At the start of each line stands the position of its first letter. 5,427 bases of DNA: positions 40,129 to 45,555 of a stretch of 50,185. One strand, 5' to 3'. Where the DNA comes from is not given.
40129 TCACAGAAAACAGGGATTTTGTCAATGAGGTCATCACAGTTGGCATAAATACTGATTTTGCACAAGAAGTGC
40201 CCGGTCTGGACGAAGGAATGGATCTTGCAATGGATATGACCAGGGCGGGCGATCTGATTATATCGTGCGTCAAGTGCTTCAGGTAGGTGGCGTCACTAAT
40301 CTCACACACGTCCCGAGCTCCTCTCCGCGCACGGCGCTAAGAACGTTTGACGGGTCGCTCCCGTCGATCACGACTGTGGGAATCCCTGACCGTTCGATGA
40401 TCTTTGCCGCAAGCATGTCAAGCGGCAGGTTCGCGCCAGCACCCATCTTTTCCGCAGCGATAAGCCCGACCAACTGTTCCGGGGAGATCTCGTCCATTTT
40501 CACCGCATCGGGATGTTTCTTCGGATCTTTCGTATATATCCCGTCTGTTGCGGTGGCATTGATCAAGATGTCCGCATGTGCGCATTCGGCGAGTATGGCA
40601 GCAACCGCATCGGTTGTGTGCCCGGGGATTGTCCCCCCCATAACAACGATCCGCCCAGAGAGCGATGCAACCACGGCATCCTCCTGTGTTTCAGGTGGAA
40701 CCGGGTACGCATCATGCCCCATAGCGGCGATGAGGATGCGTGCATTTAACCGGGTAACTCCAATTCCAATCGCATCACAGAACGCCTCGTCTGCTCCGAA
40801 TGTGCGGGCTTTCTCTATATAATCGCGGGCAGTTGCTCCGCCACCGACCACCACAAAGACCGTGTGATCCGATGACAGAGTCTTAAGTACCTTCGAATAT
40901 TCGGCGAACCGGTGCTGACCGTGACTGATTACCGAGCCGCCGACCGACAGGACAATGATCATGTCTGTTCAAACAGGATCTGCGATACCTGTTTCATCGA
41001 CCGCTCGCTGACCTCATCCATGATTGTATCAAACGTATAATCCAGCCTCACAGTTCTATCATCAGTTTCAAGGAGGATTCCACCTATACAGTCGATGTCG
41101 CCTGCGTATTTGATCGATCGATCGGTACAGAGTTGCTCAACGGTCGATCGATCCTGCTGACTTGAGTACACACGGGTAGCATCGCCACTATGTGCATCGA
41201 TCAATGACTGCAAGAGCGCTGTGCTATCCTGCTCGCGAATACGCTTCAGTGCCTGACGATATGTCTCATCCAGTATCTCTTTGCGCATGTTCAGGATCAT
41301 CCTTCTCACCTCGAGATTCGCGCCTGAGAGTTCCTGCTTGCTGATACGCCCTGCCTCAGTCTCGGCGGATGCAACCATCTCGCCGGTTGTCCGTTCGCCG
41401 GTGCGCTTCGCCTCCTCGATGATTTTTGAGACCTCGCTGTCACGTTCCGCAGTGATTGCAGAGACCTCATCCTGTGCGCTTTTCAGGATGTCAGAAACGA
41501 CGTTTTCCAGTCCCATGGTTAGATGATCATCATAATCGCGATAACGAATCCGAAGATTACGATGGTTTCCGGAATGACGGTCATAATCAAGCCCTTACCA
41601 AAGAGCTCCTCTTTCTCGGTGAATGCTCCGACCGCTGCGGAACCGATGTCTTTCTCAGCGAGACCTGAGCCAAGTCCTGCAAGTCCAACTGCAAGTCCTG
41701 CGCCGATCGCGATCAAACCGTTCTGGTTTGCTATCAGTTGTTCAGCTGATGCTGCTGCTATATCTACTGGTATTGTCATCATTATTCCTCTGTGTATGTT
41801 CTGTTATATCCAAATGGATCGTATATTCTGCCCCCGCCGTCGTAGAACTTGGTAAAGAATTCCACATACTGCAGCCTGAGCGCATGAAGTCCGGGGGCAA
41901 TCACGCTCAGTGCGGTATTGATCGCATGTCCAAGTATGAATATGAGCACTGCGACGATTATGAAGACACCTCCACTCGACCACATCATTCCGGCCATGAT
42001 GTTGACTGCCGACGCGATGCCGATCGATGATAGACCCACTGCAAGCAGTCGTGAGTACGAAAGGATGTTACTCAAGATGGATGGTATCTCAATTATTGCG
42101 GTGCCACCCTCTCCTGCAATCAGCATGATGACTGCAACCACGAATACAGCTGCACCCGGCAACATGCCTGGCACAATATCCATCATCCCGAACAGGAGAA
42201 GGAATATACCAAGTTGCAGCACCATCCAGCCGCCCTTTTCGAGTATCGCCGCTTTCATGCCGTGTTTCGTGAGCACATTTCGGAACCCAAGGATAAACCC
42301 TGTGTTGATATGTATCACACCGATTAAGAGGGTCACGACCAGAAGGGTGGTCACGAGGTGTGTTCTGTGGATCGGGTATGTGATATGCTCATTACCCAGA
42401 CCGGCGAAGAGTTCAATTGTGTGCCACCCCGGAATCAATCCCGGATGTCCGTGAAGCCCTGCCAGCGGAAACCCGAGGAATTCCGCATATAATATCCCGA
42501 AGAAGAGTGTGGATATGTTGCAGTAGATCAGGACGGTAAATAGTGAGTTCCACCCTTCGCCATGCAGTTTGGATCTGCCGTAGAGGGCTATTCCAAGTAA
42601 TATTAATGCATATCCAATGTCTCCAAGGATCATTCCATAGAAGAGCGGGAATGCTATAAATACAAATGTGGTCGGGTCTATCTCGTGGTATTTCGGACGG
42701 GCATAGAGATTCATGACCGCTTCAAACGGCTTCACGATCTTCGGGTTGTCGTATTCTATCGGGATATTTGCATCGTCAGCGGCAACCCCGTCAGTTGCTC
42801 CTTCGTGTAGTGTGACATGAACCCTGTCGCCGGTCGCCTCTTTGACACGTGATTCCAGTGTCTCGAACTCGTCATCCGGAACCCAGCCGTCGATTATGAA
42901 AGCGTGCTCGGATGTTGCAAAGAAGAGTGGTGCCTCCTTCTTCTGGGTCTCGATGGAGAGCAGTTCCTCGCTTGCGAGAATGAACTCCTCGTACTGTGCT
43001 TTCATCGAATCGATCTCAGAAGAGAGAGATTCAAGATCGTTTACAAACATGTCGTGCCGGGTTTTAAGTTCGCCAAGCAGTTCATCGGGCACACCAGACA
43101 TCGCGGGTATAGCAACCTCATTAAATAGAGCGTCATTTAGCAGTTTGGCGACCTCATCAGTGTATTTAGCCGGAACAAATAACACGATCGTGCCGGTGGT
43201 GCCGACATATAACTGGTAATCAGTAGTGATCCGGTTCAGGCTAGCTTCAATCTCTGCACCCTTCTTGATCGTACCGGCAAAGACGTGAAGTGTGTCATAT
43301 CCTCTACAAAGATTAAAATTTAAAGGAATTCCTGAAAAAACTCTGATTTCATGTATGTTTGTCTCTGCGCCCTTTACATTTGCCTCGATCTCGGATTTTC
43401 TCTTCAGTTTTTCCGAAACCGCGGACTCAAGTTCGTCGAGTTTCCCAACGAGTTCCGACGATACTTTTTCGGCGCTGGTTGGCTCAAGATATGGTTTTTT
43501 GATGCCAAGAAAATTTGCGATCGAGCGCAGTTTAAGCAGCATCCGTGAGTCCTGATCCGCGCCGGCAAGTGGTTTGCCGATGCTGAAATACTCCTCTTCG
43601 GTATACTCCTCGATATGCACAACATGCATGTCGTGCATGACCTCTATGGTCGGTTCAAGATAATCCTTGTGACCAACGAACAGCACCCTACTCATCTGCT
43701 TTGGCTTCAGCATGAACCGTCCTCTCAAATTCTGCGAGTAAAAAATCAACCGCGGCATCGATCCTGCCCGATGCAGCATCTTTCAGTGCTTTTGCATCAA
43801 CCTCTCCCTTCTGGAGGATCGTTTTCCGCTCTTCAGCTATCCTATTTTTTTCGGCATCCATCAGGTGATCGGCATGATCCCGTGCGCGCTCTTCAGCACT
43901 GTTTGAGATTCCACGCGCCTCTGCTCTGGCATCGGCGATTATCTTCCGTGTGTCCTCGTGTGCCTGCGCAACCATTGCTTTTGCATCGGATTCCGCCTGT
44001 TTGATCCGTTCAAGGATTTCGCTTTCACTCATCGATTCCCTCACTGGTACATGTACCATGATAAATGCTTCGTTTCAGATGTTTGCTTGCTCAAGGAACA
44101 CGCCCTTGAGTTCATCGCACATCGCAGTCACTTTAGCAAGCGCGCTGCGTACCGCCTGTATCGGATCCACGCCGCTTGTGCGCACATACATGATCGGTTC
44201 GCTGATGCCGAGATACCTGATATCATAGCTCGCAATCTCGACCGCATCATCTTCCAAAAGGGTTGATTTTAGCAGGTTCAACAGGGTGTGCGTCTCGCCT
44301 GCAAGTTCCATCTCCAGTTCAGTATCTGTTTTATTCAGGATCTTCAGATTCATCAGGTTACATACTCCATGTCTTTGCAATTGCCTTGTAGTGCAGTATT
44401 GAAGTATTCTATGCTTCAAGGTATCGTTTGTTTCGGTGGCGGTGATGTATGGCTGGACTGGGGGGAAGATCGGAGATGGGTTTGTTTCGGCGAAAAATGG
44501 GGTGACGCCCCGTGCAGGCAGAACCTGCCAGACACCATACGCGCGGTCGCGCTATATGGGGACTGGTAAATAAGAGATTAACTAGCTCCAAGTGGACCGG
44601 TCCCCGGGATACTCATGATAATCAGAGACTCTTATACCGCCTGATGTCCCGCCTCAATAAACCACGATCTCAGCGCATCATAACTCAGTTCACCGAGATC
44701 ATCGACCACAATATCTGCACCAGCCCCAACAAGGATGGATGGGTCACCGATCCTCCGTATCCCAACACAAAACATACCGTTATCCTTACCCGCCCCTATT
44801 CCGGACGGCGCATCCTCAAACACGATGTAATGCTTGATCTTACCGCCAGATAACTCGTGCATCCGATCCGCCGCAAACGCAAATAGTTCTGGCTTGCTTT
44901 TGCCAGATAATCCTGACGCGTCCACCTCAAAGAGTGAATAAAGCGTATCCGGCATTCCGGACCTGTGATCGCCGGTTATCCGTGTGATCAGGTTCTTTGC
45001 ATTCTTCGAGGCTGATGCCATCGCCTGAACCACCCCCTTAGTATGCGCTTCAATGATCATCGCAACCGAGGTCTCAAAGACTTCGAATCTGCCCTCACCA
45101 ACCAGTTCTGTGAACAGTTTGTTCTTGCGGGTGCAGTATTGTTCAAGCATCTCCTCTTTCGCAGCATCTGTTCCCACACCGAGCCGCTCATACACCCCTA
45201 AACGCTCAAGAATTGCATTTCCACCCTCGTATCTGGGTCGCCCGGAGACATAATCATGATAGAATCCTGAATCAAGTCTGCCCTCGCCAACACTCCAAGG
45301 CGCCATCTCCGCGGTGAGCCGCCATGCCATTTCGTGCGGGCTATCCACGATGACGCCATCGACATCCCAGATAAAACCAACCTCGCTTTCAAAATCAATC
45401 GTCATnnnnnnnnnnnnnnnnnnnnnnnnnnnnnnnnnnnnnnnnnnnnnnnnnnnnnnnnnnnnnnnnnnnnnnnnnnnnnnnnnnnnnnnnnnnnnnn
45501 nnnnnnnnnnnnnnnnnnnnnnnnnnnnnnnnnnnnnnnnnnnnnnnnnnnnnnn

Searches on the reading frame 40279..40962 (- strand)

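Call 11: search_protein_families(library=pfam, proteins=[window:40279-40962:-], max_evalue=0.001)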
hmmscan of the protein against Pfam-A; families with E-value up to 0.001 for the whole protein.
window:40279-40962:- (227 aa): 1 family
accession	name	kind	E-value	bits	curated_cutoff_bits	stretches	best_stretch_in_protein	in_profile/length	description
PF00696.33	AA_kinase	-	8.4e-33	114.5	24.9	1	1-200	1-234/234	Amino acid kinase family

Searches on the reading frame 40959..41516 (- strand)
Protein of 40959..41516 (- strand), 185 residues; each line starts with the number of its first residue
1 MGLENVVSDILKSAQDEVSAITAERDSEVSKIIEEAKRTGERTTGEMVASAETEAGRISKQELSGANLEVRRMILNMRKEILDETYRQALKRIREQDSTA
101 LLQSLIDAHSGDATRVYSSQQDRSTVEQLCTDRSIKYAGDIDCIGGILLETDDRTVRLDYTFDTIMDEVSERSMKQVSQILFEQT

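Call 11: search_protein_families(library=pfam, proteins=[window:40959-41516:-], max_evalue=0.001)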
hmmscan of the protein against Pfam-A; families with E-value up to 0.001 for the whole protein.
window:40959-41516:- (185 aa): 1 family
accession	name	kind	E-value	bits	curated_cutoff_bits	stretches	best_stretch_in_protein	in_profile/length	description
PF01991.23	vATP-synt_E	-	4.1e-21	75.8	24.2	1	9-182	1-199/199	ATP synthase (E/31 kDa) subunit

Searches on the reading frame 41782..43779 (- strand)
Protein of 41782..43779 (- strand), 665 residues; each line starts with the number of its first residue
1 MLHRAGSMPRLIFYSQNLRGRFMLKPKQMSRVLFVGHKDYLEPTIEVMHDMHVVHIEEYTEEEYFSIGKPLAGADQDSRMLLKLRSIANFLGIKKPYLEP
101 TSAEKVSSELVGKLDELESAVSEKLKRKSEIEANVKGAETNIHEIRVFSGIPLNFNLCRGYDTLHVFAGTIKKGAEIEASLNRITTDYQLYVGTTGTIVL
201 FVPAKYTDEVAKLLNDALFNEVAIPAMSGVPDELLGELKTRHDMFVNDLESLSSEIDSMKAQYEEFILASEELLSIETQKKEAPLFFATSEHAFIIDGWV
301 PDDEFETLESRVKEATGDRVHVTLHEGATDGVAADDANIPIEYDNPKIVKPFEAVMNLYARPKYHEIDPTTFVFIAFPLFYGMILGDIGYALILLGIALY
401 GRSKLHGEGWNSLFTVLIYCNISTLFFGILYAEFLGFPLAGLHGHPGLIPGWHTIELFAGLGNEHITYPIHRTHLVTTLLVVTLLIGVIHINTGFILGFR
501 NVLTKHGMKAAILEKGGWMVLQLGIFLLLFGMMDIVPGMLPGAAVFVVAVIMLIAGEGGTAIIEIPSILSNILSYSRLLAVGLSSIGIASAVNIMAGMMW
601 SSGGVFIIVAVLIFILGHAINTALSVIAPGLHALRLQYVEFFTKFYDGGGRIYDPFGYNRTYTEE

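Call 11: search_protein_families(library=pfam, proteins=[window:41782-43779:-], max_evalue=0.001)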
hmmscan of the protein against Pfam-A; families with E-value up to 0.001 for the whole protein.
window:41782-43779:- (665 aa): 1 family
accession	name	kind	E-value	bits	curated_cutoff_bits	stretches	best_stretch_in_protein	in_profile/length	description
PF01496.24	V_ATPase_I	-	4.8e-23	81.5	30.7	2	288-439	303-461/815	V-type ATPase 116kDa subunit family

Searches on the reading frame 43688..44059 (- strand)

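Call 77: search_protein_families(library=pfam, proteins=[window:43688-44059:-], max_evalue=0.01)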
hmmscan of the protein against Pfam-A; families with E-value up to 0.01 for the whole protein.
window:43688-44059:- (123 aa): 2 families
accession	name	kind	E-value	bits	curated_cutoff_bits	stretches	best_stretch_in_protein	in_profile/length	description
PF16999.10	V-ATPase_G_2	-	1.4e-06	29.3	28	1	11-110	2-101/104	Vacuolar (H+)-ATPase G subunit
PF00430.23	ATP-synt_B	-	0.0021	18.6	28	0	57-118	61-122/132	ATP synthase B/B' CF(0)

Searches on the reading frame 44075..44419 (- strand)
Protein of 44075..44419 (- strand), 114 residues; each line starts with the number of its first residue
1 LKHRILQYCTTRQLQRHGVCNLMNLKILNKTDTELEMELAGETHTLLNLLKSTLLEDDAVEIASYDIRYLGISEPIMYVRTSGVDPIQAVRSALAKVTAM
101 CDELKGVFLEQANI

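Call 77: search_protein_families(library=pfam, proteins=[window:44075-44419:-], max_evalue=0.01)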
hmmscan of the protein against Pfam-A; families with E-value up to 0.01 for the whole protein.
window:44075-44419:- (114 aa): 2 families
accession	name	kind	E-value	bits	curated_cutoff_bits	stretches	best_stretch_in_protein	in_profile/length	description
PF13656.11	RNA_pol_L_2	-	1.5e-17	63.4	27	1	35-105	2-73/75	RNA polymerase Rpb3/Rpb11 dimerisation domain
PF01193.29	RNA_pol_L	-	2.3e-05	24.4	24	1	37-98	2-71/74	RNA polymerase Rpb3/Rpb11 dimerisation domain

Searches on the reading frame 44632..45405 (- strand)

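Call 11: search_protein_families(library=pfam, proteins=[window:44632-45405:-], max_evalue=0.001)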
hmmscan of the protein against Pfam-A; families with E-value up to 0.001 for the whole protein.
window:44632-45405:- (257 aa): 1 family
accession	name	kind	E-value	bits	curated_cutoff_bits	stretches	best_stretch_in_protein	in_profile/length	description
PF00702.32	Hydrolase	-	2.6e-10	41.4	26.4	1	11-209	4-190/191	haloacid dehalogenase-like hydrolase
